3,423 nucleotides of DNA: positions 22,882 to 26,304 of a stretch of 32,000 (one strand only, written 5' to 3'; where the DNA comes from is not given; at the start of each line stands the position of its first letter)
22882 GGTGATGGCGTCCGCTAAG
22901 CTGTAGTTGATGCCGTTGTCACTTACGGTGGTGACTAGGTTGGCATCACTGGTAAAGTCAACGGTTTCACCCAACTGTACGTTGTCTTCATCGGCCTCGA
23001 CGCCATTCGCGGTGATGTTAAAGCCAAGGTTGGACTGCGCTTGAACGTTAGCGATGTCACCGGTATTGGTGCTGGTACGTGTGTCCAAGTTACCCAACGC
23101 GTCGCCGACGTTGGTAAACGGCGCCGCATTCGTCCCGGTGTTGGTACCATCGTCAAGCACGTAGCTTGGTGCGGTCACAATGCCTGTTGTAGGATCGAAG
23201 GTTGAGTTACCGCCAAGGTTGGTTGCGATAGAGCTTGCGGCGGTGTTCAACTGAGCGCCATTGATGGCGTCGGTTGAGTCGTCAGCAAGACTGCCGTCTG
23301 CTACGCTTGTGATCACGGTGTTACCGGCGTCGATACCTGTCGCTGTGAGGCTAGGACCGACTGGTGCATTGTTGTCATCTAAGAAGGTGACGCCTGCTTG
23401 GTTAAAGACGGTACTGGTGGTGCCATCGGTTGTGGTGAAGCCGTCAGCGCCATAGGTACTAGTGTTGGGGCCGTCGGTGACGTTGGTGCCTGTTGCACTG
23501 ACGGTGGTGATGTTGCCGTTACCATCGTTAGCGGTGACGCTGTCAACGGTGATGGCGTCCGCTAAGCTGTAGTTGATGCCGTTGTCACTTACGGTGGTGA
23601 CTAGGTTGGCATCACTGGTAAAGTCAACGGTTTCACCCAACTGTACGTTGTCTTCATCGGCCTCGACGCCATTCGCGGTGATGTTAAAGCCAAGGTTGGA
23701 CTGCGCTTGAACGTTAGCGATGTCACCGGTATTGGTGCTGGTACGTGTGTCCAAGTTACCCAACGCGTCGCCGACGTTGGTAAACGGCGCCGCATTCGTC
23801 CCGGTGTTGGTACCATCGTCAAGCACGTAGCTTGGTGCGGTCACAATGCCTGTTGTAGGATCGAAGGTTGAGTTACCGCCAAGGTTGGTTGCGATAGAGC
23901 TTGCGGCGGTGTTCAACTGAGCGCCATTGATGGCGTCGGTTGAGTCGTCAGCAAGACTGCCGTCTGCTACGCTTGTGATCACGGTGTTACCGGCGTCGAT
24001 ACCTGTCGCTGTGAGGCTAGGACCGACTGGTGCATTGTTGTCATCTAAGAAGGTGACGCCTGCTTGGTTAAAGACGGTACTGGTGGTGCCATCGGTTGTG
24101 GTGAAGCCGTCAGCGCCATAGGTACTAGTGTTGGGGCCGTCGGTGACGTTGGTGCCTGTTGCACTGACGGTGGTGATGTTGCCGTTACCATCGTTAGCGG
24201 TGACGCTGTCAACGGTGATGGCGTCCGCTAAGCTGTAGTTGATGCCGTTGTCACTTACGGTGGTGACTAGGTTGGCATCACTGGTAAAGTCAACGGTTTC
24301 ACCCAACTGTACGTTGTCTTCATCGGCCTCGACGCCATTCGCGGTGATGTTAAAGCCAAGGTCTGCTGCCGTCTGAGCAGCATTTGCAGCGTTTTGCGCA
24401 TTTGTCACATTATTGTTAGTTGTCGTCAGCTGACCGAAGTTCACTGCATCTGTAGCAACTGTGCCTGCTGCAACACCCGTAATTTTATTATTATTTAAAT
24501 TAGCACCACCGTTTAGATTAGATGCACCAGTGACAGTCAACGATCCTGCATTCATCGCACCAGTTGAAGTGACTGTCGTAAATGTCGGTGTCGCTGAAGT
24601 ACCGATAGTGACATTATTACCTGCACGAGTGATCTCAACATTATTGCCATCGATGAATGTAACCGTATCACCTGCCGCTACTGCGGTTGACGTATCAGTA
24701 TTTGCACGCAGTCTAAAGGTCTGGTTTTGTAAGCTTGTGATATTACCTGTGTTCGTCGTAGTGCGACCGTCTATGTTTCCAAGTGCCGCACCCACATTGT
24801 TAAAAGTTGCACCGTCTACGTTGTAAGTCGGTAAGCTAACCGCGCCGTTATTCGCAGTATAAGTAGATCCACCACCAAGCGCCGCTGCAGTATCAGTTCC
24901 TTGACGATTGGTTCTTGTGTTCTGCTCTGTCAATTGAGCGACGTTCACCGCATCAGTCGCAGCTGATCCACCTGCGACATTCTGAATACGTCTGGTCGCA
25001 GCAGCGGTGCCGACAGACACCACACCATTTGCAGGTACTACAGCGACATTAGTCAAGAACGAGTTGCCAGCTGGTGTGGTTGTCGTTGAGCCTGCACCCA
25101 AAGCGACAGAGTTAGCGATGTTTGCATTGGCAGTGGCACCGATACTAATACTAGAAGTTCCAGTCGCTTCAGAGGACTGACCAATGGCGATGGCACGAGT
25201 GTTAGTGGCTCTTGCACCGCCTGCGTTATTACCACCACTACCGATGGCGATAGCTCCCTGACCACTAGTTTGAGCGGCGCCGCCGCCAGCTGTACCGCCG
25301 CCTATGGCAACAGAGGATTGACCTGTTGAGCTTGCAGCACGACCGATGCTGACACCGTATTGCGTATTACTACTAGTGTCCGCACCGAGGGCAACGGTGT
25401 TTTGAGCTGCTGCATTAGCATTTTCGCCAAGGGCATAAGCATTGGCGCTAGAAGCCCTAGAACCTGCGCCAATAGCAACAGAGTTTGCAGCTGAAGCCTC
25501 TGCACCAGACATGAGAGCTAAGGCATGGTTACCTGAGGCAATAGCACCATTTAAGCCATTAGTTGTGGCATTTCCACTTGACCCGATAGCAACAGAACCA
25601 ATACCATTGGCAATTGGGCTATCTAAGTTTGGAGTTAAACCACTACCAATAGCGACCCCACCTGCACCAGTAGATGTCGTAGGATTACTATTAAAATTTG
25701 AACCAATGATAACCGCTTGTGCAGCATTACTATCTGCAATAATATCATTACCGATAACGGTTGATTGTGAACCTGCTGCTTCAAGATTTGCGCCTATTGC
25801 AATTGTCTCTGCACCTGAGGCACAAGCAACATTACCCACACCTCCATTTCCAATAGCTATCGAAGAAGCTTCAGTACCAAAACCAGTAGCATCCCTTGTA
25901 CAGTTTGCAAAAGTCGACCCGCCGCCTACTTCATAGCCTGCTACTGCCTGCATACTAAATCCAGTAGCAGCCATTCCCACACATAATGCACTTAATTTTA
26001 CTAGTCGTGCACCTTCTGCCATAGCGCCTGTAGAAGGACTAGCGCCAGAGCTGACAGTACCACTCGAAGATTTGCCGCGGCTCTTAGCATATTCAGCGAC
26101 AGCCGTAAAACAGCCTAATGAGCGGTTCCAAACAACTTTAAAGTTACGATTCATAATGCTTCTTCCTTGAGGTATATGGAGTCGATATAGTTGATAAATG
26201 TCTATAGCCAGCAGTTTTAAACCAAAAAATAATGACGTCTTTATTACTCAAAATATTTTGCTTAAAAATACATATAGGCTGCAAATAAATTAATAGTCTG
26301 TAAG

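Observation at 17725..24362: Ten near-identical 666-bp units in the adhesin stalk carry a nested 2-unit / 4-unit higher-order repeat signature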

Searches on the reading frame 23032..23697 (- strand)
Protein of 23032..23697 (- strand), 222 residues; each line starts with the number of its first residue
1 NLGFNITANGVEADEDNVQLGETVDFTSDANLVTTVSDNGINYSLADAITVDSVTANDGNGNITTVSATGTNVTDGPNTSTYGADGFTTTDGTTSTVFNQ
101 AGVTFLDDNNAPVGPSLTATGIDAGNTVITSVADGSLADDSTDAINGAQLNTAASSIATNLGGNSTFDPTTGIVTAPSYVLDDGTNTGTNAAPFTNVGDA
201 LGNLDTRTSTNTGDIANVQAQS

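Call 8: search_solved_structures(query=window:23032-23697:-, max_evalue=1, show_alignments=3)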
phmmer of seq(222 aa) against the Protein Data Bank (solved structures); distinct sequences matched with E-value up to 1: 14.
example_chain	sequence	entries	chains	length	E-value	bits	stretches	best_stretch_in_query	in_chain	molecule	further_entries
3wpa_A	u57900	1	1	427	8.3e-13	51.9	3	100-192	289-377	Trimeric autotransporter adhesin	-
4usx_A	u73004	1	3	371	4.7e-05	26.6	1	111-202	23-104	TRIMERIC AUTOTRANSPORTER ADHESIN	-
3la9_A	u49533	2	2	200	0.00024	24.3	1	135-205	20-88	Haemagglutinin family protein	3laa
3wpo_A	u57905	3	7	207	0.00046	23.4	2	121-160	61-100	Trimeric autotransporter adhesin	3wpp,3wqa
4lgo_A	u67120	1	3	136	0.0017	21.5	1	114-157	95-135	VompD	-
6qp4_A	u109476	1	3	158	0.0034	20.5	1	125-174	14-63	UspA1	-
2yo2_A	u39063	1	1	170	0.0077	19.4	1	122-155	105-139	GENERAL CONTROL PROTEIN GCN4, PUTATIVE INNER MEMBRANE PROTEIN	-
3zmf_A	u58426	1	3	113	0.0091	19.1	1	123-155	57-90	GENERAL CONTROL PROTEIN GCN4, PUTATIVE INNER MEMBRANE PROTEIN, GENERAL CONTROL PROTEIN GCN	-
2ynz_A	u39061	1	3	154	0.011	18.8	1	118-186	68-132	GENERAL CONTROL PROTEIN GCN4, PUTATIVE INNER MEMBRANE PROTEIN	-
3d9x_A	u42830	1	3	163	0.016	18.3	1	99-161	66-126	Adhesin A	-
3emo_C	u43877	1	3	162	0.024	17.7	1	126-164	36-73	Hia (Adhesin)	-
5d3k_A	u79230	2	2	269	0.75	12.9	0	28-82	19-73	Erythronolide synthase, modules 5 and 6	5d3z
1mo2_A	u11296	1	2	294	0.79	12.8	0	28-82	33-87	Erythronolide synthase, modules 5 and 6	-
1kez_A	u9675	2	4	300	0.82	12.7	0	28-82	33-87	ERYTHRONOLIDE SYNTHASE | 6-deoxyerythronolide-B synthase EryA3, modules 5 and 6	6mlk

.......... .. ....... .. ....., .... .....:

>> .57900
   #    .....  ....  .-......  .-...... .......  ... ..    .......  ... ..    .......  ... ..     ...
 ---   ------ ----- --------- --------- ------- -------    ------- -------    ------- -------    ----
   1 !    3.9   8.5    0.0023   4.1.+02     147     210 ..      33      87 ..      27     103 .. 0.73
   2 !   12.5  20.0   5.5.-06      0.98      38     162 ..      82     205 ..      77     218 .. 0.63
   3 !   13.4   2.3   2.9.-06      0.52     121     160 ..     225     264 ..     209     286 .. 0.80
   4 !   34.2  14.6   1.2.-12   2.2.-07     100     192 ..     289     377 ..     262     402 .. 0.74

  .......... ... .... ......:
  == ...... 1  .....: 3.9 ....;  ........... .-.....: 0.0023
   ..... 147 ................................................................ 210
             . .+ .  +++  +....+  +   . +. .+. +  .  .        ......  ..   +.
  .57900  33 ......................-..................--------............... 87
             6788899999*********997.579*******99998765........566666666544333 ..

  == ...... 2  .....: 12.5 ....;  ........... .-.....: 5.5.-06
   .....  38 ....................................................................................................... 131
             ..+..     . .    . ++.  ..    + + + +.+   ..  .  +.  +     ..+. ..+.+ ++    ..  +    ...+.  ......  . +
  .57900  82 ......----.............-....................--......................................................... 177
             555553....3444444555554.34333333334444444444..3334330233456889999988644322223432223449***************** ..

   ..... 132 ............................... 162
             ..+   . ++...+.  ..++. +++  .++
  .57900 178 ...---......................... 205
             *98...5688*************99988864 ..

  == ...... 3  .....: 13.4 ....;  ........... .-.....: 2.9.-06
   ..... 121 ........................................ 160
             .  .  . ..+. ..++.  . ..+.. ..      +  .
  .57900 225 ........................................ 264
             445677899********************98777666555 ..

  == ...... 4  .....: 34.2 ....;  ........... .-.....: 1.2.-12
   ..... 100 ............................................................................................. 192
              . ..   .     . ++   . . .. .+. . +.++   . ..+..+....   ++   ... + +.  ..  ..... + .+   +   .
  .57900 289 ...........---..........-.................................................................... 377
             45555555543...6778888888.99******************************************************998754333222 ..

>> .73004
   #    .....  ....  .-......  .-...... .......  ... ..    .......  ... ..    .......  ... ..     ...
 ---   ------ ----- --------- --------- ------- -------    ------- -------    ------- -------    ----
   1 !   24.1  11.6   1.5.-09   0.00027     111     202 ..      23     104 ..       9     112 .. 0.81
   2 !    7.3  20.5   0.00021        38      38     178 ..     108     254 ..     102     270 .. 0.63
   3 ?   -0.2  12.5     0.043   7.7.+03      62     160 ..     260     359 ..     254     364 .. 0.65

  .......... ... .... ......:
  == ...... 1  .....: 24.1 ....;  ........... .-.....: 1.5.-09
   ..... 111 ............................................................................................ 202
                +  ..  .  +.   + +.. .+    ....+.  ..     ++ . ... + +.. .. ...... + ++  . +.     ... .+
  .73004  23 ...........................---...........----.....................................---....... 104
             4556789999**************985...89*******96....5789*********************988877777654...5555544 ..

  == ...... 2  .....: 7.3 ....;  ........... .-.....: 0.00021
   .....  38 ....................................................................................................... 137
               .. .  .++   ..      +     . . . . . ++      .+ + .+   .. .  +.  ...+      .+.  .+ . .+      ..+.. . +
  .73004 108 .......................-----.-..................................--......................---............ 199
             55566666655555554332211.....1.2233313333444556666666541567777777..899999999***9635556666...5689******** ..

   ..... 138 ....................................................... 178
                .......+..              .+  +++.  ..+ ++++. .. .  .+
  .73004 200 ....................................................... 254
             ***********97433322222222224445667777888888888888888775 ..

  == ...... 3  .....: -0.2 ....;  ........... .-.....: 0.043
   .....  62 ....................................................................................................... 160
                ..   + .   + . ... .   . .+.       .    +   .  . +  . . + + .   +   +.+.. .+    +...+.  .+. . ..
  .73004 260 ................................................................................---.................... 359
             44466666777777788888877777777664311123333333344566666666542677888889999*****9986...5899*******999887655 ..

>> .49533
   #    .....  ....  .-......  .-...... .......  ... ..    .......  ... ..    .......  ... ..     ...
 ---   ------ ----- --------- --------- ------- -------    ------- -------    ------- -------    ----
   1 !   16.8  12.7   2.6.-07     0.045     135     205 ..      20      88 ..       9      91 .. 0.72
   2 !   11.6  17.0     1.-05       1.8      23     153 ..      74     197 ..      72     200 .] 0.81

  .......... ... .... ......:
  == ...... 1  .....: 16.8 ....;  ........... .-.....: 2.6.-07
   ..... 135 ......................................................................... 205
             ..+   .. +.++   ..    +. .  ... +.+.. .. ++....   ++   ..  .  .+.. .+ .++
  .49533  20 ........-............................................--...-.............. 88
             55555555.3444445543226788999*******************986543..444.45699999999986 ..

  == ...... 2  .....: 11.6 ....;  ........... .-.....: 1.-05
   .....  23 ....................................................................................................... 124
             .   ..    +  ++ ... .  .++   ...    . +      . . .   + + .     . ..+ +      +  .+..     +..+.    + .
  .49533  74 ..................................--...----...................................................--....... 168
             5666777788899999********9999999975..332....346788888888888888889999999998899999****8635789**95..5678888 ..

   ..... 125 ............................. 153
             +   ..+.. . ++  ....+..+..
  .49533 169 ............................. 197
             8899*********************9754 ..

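Call 24: find_homologous_proteins(query=window:23032-23697:-)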
Query seq(222 aa) (222 aa): 20 proteins with E <= 0.001 among 892 candidates.
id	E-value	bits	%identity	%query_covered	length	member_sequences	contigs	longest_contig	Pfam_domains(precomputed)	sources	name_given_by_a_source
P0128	9.6e-39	151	56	73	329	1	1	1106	-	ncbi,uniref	ncbi:beta strand repeat-containing protein, partial [Psychrobacter sp. JB385]|uniref:beta strand rep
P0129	9.2e-30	122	43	68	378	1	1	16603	PF03895.22,PF05662.20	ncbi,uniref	ncbi:YadA family autotransporter adhesin [Psychrobacter sp.]|uniref:YadA family autotransporter adhe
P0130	1.9e-28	118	41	68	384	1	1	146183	PF03895.22,PF05662.20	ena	-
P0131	4.0e-21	94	58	52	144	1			PF05662.20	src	-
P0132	3.1e-18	84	41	36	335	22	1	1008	PF05662.20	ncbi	ncbi:TPA: adhesin, partial [Escherichia coli]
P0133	3.4e-18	84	33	92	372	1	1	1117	PF05662.20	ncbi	ncbi:hypothetical protein ACS8FD_16200, partial [Psychrobacter sp. 1U2]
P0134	1.7e-15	75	33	77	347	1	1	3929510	PF05662.20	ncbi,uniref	ncbi:YadA-like family protein, partial [Acinetobacter sp. NIPH 2100]|uniref:YadA-like family protein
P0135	1.4e-13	69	49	41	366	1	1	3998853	PF05662.20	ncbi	ncbi:hypothetical protein ACFOGQ_01860 [Acinetobacter vivianii]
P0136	5.6e-12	64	42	76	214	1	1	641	-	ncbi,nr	ncbi:hypothetical protein J3491_11920, partial [Psychrobacter sp. F2608]|nr:hypothetical protein [Ps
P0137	1.5e-10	59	32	92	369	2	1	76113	PF05662.20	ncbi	ncbi:hypothetical protein F971_00365, partial [Acinetobacter vivianii]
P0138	1.7e-10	59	49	41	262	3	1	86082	PF03895.22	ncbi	ncbi:YadA-like family protein, partial [Acinetobacter higginsii]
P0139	2.0e-10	59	37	81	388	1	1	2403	PF05662.20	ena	-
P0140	2.2e-10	59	41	47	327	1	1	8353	PF03895.22,PF05662.20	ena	-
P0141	2.4e-10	59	31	75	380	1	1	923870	PF05662.20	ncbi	ncbi:hypothetical protein F904_00624, partial [Acinetobacter dispersus]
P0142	5.0e-10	58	35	87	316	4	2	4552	PF03895.22,PF05662.20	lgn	-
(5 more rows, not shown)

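Call 26: find_related_loci(query=window:23032-23697:-, collection=metagenome_contigs, flank=10000)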
Query seq(222 aa) (222 aa) in metagenome_contigs; peptide patterns used: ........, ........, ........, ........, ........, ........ (x = any residue, [..] = any of these).
281 stretches matched a pattern; 27 encode a relative of the query (tblastn E <= 1e-3); 27 distinct loci.
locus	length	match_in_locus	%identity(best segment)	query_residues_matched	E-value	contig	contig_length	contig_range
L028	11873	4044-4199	48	102-151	1e-7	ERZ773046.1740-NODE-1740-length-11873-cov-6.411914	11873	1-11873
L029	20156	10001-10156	48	102-151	6e-8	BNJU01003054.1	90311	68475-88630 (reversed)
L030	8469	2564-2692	51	129-173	7e-7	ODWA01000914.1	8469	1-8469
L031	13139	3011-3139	51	129-173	2e-6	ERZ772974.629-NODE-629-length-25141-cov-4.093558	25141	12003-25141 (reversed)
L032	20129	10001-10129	51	129-173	2e-6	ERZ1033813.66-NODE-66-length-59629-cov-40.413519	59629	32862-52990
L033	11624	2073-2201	51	129-173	2e-6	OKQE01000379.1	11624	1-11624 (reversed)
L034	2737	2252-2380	51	129-173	2e-6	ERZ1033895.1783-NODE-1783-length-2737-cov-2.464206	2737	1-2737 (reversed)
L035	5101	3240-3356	54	129-165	8e-6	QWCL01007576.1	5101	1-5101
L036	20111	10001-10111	51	129-165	8e-6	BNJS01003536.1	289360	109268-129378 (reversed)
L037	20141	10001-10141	43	125-171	2e-5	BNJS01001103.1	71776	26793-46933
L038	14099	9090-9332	35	129-205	4e-5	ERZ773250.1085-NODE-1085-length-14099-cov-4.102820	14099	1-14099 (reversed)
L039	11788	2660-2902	35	129-205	6e-5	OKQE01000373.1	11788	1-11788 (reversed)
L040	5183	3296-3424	42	129-171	6e-5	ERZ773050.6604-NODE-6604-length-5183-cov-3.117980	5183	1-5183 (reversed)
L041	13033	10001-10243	34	129-205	8e-5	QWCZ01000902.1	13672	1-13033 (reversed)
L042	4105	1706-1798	52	129-159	1e-4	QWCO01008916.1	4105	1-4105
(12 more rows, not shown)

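Call 34: search_protein_families(library=pfam, proteins=[window:23032-23697:-], max_evalue=1)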
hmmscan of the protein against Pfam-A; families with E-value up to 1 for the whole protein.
seq(222 aa): 2 families
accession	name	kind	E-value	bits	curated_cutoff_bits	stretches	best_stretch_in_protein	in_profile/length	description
PF05662.19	YadA_stalk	-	3.8e-07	30.8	28.4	1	129-166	2-36/43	Coiled stalk of trimeric autotransporter adhesin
PF22639.1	Gp18_dom_I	-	0.061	13.7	27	1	31-71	3-44/93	Tail sheath protein Gp18-like domain I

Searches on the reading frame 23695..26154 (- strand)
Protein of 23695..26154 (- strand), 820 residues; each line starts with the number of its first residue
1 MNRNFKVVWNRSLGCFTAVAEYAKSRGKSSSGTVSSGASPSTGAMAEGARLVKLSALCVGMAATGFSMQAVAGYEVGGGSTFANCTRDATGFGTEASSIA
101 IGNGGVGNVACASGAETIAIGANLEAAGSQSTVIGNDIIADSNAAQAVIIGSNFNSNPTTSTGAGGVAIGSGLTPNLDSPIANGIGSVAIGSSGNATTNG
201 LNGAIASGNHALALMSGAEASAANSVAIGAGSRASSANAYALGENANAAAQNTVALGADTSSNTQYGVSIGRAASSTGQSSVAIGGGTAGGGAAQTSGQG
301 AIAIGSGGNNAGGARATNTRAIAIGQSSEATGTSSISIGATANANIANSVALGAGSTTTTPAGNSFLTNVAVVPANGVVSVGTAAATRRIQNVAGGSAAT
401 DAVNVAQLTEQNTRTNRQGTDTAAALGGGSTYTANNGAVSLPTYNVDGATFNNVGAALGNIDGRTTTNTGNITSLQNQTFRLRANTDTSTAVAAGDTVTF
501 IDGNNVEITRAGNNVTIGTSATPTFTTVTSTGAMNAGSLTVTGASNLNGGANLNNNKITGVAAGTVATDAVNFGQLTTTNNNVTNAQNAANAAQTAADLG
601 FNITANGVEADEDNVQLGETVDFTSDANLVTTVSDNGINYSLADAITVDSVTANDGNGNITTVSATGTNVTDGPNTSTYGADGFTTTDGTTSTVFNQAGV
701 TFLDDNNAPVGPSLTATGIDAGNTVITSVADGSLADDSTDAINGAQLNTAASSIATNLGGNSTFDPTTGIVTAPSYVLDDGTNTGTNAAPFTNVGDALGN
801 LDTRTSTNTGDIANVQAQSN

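Call 9: find_homologous_proteins(query=window:23695-26154:-)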
Query window:23695-26154:- (820 aa): 3518 proteins with E <= 0.001 among 8000 candidates; the best 120 are listed.
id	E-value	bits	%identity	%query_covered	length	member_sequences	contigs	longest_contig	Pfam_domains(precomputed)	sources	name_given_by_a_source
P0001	6.3e-155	536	46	31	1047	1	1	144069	PF17809.7,PF13018.12,PF05662.20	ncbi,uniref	ncbi:ESPR-type extended signal peptide-containing protein, partial [Acinetobacter venetianus]|uniref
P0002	1.5e-148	515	44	33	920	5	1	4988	PF13018.12,PF05662.20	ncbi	ncbi:ESPR-type extended signal peptide-containing protein, partial [Acinetobacter lwoffii]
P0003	1.2e-138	482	44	98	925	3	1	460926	PF13018.12,PF05658.20,PF05662.20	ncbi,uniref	ncbi:ESPR-type extended signal peptide-containing protein, partial [Psychrobacter sp. JB385]|uniref:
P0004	3.1e-135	471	43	33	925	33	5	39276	PF13018.12,PF11839.14,PF05662.20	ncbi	ncbi:hypothetical protein JD510_19955, partial [Acinetobacter pittii]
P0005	2.1e-132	461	40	57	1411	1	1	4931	PF13018.12,PF05658.20,PF05662.20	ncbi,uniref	ncbi:ESPR-type extended signal peptide-containing protein, partial [Psychrobacter aquaticus]|uniref:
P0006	5.4e-130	453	40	59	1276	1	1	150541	PF13018.12,PF05658.20,PF05662.20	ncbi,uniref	ncbi:ESPR-type extended signal peptide-containing protein, partial [Acinetobacter venetianus]|uniref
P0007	1.5e-120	422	76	30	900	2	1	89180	PF13018.12,PF11839.14,PF05662.20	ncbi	ncbi:MAG: hypothetical protein ACI9ST_001355, partial [Psychrobacter glaciei]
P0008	7.7e-118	413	35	79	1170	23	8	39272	PF13018.12,PF05662.20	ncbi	ncbi:ESPR-type extended signal peptide-containing protein, partial [Acinetobacter baumannii]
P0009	2.2e-116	408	37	80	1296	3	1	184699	PF13018.12,PF05658.20,PF11839.14,PF05662.20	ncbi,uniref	ncbi:ESPR-type extended signal peptide-containing protein, partial [Acinetobacter junii]|uniref:ESPR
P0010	1.4e-115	406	47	31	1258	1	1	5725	PF13018.12,PF03895.22,PF05662.20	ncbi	ncbi:ESPR-type extended signal peptide-containing protein [Acinetobacter pittii]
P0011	1.7e-115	405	47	31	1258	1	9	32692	PF13018.12,PF03895.22,PF05662.20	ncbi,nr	ncbi:ESPR-type extended signal peptide-containing protein [Acinetobacter baumannii]|nr:ESPR-type ext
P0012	2.2e-114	402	47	31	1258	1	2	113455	PF13018.12,PF03895.22,PF05662.20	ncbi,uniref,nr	ncbi:ESPR-type extended signal peptide-containing protein [Acinetobacter baumannii]|uniref:ESPR-type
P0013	6.7e-114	400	47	31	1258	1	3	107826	PF13018.12,PF03895.22,PF05662.20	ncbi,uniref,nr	ncbi:ESPR-type extended signal peptide-containing protein [Acinetobacter baumannii]|uniref:ESPR-type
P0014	7.1e-114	400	47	31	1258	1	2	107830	PF13018.12,PF03895.22,PF05662.20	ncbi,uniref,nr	ncbi:autotransporter adhesin [Acinetobacter baumannii]|uniref:ESPR-type extended signal peptide-cont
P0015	2.2e-106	375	47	31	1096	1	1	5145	PF13018.12,PF03895.22,PF05662.20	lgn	-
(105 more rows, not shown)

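Call 59: search_protein_families(library=pfam, proteins=[P0010], max_evalue=0.01)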
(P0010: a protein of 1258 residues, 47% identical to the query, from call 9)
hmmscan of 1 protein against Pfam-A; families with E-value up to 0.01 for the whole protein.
P0010 (1258 aa): 4 families
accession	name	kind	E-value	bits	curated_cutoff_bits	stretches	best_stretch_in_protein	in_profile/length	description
PF05662.19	YadA_stalk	-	9.8e-52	173.5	28.4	6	465-502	1-38/43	Coiled stalk of trimeric autotransporter adhesin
PF13018.11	ESPR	-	3.2e-14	53.6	25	1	1-32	1-32/50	Extended Signal Peptide of Type V secretion system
PF03895.21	YadA_anchor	-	1.8e-06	28.4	22.7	1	1203-1254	7-57/60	YadA-like membrane anchor domain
PF05658.19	YadA_head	-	0.00015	22.5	25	1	245-267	5-27/27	YadA head domain repeat (2 copies)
